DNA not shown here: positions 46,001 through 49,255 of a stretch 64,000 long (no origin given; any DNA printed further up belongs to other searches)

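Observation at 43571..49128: Low-GC five-gene operon coupling three extracytoplasmic proteins to a cytoplasmic DUF262-HNH nuclease: candidate accessory system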

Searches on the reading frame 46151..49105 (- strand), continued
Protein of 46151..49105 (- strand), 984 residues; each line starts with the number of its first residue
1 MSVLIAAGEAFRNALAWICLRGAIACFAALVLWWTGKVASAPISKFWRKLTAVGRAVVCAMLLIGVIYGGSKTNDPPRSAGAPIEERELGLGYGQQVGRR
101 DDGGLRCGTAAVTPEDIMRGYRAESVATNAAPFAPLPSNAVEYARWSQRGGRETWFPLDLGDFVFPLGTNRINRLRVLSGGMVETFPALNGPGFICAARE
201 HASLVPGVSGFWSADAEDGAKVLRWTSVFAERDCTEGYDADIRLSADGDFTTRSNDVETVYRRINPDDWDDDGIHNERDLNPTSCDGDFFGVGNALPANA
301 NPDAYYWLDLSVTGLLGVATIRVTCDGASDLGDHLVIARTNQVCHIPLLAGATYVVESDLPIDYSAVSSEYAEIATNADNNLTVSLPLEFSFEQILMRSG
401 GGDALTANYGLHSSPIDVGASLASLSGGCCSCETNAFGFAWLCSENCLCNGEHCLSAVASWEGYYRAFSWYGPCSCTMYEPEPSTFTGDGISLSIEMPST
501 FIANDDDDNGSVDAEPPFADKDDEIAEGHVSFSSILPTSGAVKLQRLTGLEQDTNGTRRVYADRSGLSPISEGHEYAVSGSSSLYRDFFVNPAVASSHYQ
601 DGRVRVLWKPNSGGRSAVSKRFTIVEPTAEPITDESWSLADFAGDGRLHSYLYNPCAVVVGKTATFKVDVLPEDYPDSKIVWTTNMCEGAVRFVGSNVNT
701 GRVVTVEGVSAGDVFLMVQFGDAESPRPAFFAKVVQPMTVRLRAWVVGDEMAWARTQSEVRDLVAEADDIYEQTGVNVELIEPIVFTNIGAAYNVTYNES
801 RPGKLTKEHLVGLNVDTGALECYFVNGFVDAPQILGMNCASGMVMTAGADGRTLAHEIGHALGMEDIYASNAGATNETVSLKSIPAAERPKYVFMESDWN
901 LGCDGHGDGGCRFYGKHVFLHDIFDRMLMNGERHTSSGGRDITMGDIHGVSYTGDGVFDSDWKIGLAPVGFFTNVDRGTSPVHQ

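Call 109: fold_search(model_id=the predicted structure, library=viral)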
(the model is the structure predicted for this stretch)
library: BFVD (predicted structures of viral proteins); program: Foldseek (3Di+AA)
matches with E <= 10: 945; with E <= 0.001: 85
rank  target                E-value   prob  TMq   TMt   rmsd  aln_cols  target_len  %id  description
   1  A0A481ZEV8            9.8e-08  0.93  0.08  0.08  41.5       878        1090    8  Putative Ig domain protein [Pithovirus LCPAC404]
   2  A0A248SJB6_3          2.0e-07  0.97  0.10  0.09  41.7       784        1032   10  (no name in the UniProt tables at hand)
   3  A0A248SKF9            2.8e-07  1.00  0.13  0.12  33.8       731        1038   10  (no name in the UniProt tables at hand)
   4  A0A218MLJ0            3.0e-07  0.91  0.08  0.09  62.3       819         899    9  Uncharacterized protein [uncultured virus]
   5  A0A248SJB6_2          7.2e-07  0.93  0.10  0.10  36.5       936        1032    8  (no name in the UniProt tables at hand)
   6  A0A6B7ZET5            1.1e-06  0.99  0.13  0.16  25.8       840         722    8  Uncharacterized protein [Klebsiella phage N1M2]
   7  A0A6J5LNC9            1.5e-06  0.91  0.09  0.10  37.4       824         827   10  Uncharacterized protein (Fragment) [uncultured Caudovirales phage]
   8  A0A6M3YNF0            1.7e-06  0.93  0.10  0.09  27.2       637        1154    9  PKD/Chitinase domain-containing protein [Alteromonas phage vB_AcoS-R7M]
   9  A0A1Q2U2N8            2.2e-06  0.97  0.11  0.08  44.0       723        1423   10  Putative hemagglutinin/hemolysin-related protein [Vibrio phage pTD1]
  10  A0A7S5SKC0            2.4e-06  0.94  0.10  0.11  29.6       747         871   11  (no name in the UniProt tables at hand)
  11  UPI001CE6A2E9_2       2.7e-06  0.66  0.09  0.08  30.1       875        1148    8  (no name look-up for this kind of identifier)
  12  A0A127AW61            3.0e-06  0.89  0.09  0.11  28.7       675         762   10  Putative regulator of chromosome condensation [Bacillus phage SP-15]
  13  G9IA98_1              4.6e-06  0.89  0.11  0.12  40.4       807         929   10  (no name in the UniProt tables at hand)
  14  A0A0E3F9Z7            4.6e-06  0.87  0.09  0.13  38.1       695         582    9  Virion structural protein [Synechococcus phage ACG-2014j]
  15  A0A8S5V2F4            4.6e-06  0.69  0.08  0.11  34.9       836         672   11  Uncharacterized protein [CrAss-like virus sp. ctelJ1]
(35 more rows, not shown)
